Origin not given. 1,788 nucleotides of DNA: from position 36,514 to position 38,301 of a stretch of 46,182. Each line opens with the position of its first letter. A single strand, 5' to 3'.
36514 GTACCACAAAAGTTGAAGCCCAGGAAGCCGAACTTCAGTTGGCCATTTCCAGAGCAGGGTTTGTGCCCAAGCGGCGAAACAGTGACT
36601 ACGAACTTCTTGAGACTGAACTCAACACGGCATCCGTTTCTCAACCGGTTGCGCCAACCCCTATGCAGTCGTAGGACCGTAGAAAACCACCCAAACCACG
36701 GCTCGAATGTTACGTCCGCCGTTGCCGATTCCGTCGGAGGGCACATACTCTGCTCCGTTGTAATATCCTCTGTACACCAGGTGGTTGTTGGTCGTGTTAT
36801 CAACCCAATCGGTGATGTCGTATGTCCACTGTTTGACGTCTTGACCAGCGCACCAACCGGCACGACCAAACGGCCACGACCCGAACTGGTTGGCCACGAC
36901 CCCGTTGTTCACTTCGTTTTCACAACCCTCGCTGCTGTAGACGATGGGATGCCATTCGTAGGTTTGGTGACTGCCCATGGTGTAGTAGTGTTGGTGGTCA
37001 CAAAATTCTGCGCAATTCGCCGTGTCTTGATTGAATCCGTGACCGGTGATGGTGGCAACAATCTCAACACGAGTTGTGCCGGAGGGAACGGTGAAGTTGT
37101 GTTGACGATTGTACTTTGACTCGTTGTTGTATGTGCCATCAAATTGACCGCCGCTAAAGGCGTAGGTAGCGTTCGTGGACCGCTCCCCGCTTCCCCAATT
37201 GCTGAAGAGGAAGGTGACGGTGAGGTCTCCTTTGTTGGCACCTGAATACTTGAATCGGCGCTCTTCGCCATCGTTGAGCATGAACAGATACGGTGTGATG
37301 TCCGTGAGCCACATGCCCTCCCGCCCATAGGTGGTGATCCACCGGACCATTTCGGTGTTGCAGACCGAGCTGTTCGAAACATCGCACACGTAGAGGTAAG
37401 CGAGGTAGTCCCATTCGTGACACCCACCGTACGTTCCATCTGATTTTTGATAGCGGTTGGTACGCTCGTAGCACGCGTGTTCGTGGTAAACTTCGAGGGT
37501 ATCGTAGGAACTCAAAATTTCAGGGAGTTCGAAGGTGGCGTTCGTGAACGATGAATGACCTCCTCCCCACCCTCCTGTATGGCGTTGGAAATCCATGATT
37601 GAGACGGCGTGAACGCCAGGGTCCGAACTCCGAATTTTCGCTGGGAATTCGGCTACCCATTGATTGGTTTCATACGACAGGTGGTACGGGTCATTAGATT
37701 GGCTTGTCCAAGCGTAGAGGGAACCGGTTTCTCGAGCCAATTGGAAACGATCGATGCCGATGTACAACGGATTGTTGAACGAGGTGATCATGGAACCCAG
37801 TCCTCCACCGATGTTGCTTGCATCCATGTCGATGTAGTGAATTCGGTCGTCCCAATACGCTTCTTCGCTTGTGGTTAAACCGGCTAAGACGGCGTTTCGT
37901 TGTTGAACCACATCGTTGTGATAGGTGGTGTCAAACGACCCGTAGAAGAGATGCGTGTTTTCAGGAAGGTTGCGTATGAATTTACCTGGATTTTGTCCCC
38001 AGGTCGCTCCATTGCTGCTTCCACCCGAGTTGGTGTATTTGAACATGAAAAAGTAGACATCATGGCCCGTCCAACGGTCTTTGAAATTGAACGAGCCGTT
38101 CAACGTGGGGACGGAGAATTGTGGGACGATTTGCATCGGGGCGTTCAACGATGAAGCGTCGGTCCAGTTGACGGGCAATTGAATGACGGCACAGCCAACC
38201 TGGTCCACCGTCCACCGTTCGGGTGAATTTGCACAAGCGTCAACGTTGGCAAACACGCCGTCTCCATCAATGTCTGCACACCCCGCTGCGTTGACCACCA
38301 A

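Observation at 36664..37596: PNGase F-like (peptide N-glycanase) domain at the C-terminus of an archaeal TSP3-repeat lipoprotein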

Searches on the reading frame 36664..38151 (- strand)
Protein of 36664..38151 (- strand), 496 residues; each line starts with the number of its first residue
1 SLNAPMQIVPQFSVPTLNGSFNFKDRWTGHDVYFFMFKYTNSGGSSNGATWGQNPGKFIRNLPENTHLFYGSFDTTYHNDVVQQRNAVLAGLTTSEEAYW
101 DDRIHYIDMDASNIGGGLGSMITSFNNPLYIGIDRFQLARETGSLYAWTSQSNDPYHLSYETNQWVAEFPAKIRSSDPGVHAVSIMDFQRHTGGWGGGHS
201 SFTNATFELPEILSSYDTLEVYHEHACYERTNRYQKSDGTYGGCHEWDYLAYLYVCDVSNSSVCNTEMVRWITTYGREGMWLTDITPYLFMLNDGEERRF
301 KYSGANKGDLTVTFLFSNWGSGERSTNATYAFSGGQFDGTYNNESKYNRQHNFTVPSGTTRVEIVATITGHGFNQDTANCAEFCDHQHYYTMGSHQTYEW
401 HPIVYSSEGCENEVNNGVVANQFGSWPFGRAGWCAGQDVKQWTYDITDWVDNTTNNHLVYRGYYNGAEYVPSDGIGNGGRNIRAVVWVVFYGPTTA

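Call 5: search_solved_structures(query=window:36664-38100:-, max_evalue=10, show_alignments=3)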
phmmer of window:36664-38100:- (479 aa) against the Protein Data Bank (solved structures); distinct sequences matched with E-value up to 10: 5.
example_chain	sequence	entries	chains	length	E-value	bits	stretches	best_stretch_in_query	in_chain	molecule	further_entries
9lwg_A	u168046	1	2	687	7.7e-40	140.7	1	159-460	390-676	Si:dkey-256h2.1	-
3pms_A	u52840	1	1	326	2.8e-08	36.6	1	161-423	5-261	Peptide:N-glycosidase F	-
1pnf_A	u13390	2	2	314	8.2e-08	35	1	161-424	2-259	PEPTIDE-N(4)-(N-ACETYL-BETA-D-GLUCOSAMINYL)ASPARAGINE AMIDASE F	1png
1pgs_A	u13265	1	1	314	9.9e-08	34.8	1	161-424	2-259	PEPTIDE-N(4)-(N-ACETYL-BETA-D-GLUCOSAMINYL)ASPARAGINE AMIDASE F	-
6x89_G1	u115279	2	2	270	0.89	11.8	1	31-62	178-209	gamma carbonic anhydrase 1, mitochondrial | NDUCA1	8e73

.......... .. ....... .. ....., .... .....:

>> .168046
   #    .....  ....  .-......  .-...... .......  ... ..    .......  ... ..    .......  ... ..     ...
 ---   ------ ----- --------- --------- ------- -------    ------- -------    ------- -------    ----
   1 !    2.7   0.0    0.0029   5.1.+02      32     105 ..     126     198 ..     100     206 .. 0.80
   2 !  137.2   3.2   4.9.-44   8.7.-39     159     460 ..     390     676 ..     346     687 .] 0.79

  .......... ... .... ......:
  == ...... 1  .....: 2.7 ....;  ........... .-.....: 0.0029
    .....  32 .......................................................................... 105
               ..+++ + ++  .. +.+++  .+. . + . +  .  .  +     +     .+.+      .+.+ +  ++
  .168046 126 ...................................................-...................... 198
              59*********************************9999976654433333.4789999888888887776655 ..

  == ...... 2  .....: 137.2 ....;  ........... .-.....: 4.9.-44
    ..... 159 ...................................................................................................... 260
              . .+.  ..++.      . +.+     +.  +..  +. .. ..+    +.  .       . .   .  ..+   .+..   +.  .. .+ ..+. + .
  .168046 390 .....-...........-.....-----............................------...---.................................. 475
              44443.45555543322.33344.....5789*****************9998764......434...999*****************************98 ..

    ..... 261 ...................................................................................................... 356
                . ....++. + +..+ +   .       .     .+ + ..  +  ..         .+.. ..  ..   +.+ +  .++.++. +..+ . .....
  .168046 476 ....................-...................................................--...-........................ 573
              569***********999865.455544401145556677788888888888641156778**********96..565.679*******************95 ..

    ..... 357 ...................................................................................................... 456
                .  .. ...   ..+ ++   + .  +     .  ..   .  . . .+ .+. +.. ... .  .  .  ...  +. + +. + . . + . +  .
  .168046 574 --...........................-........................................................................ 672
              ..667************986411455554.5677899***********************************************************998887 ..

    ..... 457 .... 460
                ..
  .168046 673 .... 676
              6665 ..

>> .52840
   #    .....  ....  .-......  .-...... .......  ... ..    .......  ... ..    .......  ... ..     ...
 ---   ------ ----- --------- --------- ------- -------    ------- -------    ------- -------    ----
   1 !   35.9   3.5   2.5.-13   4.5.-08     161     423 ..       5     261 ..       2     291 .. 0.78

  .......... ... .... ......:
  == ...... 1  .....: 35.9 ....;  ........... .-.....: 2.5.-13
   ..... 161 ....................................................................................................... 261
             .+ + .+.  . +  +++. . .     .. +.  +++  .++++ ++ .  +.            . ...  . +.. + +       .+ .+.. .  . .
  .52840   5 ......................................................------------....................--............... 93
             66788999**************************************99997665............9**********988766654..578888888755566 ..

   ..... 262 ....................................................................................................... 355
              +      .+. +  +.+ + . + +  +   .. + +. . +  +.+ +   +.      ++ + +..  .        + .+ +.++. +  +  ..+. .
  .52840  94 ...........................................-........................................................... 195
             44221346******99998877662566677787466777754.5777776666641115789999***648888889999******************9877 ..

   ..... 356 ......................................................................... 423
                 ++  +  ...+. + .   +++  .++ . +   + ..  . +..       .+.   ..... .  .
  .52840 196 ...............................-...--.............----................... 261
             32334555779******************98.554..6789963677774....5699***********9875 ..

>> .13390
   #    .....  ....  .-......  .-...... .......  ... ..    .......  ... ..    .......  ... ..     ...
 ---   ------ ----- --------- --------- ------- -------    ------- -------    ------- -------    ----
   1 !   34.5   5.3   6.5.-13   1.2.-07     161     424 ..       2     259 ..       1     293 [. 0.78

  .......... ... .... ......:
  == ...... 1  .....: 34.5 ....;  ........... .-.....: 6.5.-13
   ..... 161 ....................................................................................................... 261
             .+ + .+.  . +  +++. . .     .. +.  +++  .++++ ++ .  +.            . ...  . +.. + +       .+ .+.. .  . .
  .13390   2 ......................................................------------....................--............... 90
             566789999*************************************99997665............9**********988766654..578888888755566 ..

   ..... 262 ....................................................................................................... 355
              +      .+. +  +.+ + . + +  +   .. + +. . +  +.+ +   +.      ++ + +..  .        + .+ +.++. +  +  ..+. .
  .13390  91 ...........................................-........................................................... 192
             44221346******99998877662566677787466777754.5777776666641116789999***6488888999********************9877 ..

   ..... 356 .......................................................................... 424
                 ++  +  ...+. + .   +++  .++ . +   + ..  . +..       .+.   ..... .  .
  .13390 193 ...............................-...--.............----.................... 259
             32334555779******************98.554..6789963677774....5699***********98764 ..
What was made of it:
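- Checked: phmmer against PNGase F chains: E=3e-8 to 1e-7 over both halves (call 5).
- phmmer against 9lwg E=7.7e-40, and against PNGase F ~1e-7 to 3e-8 (call 5).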

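Call 27: search_protein_representatives(protein=window:36664-38151:-)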
Query: 496 residues. Proteins with E-value up to 0.001 (for the whole library): 1078; up to 1e-10: 507; up to 1e-30: 230. The best 150 are listed.
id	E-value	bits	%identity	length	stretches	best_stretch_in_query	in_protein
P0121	0.0e+00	1009.9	85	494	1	6-495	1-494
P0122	1.7e-188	644.4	57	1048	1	2-493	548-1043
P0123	7.9e-147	506.9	51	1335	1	5-491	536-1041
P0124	4.7e-144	497.8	49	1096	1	4-492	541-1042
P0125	2.8e-125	435.8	45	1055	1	9-492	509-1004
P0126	9.2e-119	414.3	47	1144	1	10-491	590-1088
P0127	1.5e-113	397.1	37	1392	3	132-472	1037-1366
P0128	6.2e-91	322.5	40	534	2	261-492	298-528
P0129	1.2e-90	321.6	40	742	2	263-491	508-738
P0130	6.4e-90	319.1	88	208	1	312-467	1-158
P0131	1.1e-85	305.1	36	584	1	8-473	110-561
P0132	3.0e-83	297.1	38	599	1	4-492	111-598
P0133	5.7e-82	292.9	39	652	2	263-491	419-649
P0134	7.8e-82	292.5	38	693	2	263-491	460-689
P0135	1.2e-81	291.9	37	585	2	263-493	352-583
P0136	4.4e-80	286.7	39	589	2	262-494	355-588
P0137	2.5e-79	284.2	35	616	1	9-491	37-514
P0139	1.3e-76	275.2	40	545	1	10-491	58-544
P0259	2.0e-44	169.0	38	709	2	205-475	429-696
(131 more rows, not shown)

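Call 30: list_cluster_members(proteins=[P0122, P0123, P0125, P0127, P0128, P0129, P0131, P0132, P0137, P0139])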
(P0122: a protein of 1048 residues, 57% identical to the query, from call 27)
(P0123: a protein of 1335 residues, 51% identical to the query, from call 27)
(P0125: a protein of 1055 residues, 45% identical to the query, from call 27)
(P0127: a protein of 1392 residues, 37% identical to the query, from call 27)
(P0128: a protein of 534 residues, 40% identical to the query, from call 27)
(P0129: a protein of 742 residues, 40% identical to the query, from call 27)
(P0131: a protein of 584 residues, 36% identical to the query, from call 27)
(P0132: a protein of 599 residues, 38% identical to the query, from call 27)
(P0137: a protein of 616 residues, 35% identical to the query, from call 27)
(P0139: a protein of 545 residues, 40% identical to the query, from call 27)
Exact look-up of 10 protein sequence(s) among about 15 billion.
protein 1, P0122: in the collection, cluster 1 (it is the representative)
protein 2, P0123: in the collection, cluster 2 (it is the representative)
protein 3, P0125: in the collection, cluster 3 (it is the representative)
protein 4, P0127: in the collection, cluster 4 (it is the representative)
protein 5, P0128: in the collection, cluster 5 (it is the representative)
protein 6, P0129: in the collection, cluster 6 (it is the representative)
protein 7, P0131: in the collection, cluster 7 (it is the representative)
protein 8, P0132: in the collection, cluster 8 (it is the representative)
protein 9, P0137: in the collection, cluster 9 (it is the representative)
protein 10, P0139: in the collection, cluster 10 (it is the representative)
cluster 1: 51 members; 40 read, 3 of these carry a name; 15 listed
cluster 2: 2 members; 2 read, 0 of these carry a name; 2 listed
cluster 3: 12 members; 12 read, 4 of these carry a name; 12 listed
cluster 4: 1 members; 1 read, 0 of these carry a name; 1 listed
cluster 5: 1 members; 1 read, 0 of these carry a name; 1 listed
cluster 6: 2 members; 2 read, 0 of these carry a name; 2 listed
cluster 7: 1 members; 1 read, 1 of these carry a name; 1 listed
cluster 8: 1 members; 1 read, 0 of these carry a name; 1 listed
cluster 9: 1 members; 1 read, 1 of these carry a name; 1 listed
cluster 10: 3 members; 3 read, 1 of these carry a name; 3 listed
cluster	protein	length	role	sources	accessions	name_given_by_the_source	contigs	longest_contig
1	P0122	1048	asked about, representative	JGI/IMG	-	-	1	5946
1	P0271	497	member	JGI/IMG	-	hypothetical protein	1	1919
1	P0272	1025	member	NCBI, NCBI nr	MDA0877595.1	MAG: peptide-N-glycosidase F-related protein [archaeon] | peptide-N-glycosidase F-related protein [archaeon]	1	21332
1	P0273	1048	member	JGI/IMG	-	hypothetical protein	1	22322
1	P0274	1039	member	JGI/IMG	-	-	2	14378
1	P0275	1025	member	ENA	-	-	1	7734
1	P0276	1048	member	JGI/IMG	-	-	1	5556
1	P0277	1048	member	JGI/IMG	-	-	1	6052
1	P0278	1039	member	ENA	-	-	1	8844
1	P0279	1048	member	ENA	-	-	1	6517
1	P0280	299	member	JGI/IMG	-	-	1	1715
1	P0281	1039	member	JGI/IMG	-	-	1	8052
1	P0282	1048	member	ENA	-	-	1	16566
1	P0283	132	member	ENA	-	-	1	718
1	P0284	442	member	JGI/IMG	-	-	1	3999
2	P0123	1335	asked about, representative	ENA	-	-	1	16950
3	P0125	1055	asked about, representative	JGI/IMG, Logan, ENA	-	-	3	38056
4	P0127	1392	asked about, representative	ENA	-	-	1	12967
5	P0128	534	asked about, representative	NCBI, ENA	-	-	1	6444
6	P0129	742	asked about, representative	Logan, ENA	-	-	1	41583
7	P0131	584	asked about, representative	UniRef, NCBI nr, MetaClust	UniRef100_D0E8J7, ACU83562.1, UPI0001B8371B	Peptide-N-glycosidase F N-terminal domain-containing protein n=1 Tax=Uncultured bacterium ... | hypothetical protein ALOHA_HF130_AEPn_1_18c [uncultured bacterium HF130_AEPn_1] | status=active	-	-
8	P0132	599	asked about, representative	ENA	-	-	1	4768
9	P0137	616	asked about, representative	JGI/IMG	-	peptide-N-glycosidase F-like protein/type IX secretion system substrate protein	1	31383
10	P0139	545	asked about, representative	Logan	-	-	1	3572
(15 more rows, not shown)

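Call 37: search_solved_structures(query=A2, max_evalue=0.01, show_alignments=3)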
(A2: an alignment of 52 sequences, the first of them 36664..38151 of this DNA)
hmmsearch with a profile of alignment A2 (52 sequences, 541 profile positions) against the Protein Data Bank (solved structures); distinct sequences matched with E-value up to 0.01: 6.
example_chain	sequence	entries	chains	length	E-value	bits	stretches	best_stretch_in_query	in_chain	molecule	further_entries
9lwg_A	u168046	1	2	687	4.3e-107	362.2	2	187-541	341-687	Si:dkey-256h2.1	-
3pms_A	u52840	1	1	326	1.1e-27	100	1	249-517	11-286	Peptide:N-glycosidase F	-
1pgs_A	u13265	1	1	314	1.8e-27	99.4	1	250-514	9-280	PEPTIDE-N(4)-(N-ACETYL-BETA-D-GLUCOSAMINYL)ASPARAGINE AMIDASE F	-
1pnf_A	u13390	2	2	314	2.2e-27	99.1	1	250-514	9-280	PEPTIDE-N(4)-(N-ACETYL-BETA-D-GLUCOSAMINYL)ASPARAGINE AMIDASE F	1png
4qhb_A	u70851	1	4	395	1.6e-08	36.9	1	323-448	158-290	Uncharacterized protein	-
3ks7_A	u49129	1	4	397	9.9e-07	30.9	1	331-447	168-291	Putative Putative PNGase F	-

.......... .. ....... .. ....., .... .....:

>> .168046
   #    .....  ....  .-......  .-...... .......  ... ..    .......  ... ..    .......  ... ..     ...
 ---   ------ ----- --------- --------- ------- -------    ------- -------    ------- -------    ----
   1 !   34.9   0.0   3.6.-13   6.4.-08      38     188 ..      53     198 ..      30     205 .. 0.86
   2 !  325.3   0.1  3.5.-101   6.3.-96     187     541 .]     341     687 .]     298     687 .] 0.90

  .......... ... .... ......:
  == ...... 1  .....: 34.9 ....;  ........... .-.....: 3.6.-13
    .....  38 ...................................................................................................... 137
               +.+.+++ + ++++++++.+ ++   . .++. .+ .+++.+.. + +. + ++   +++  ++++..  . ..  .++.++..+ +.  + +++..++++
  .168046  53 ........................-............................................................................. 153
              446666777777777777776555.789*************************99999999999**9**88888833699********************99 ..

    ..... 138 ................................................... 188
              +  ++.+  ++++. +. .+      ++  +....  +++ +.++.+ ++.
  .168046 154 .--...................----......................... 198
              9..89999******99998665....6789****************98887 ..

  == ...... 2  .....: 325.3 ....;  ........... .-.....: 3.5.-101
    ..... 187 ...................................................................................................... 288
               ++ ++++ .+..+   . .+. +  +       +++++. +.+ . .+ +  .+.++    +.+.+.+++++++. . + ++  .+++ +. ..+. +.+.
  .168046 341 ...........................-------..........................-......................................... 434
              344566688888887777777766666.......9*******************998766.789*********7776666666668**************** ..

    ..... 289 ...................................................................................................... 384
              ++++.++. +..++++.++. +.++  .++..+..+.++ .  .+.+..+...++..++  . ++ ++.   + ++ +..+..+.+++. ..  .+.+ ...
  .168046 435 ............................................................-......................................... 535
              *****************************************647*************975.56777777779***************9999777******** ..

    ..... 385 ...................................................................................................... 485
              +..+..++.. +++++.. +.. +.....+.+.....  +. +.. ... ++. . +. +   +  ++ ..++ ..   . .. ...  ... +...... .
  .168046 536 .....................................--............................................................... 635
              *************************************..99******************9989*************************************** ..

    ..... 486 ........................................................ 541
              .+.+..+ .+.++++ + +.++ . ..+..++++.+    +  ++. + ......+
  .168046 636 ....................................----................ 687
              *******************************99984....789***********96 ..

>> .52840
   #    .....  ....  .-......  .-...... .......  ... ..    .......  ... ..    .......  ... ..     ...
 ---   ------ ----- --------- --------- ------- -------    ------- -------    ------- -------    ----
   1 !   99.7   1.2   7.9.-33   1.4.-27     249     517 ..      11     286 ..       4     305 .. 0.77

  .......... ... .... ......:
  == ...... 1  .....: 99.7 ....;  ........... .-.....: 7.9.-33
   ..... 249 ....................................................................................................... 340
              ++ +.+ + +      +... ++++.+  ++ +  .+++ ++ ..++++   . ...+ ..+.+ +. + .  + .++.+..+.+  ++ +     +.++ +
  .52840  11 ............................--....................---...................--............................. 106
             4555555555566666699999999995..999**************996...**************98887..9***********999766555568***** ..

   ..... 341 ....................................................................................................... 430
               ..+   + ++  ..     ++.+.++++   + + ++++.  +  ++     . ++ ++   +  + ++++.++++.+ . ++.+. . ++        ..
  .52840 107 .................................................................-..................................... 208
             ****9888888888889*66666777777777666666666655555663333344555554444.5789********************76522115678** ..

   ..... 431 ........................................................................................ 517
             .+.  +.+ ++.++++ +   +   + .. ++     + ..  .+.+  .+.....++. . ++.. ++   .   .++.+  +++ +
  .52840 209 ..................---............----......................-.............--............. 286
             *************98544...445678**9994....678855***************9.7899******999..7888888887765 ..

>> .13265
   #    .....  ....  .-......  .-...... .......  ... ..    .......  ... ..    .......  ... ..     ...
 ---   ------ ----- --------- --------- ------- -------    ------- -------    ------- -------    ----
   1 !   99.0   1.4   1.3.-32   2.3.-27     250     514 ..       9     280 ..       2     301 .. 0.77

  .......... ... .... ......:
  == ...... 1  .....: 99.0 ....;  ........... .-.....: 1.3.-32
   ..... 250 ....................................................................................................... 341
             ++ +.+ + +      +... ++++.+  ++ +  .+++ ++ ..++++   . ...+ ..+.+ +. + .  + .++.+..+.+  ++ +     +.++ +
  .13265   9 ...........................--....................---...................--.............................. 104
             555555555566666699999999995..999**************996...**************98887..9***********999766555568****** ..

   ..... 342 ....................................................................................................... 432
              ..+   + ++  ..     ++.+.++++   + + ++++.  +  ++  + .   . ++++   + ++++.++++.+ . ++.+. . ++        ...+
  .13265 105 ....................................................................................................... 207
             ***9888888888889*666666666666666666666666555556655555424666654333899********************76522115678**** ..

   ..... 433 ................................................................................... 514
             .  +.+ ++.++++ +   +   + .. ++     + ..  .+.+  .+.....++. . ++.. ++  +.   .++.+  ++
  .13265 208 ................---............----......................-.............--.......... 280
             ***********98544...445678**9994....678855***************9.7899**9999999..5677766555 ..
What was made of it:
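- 37690..38136 (-): Thioredoxin-like (peroxiredoxin/DsbE-type) domain, aa ~520-668. It contains no cysteine, so it is not redox-active. It is homologous to the Tx-like domain of zebrafish Ngly2. Call 37: profile positions 38-188 align with 9lwg chain 53-198, E=6e-8.
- Checked: Family profile against PNGase F: E~1e-27 (call 37).
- Family profile A2 against 9lwg E=4.3e-107 (Tx-like plus PNGase stretches), and against PNGase F ~1e-27 (call 37).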
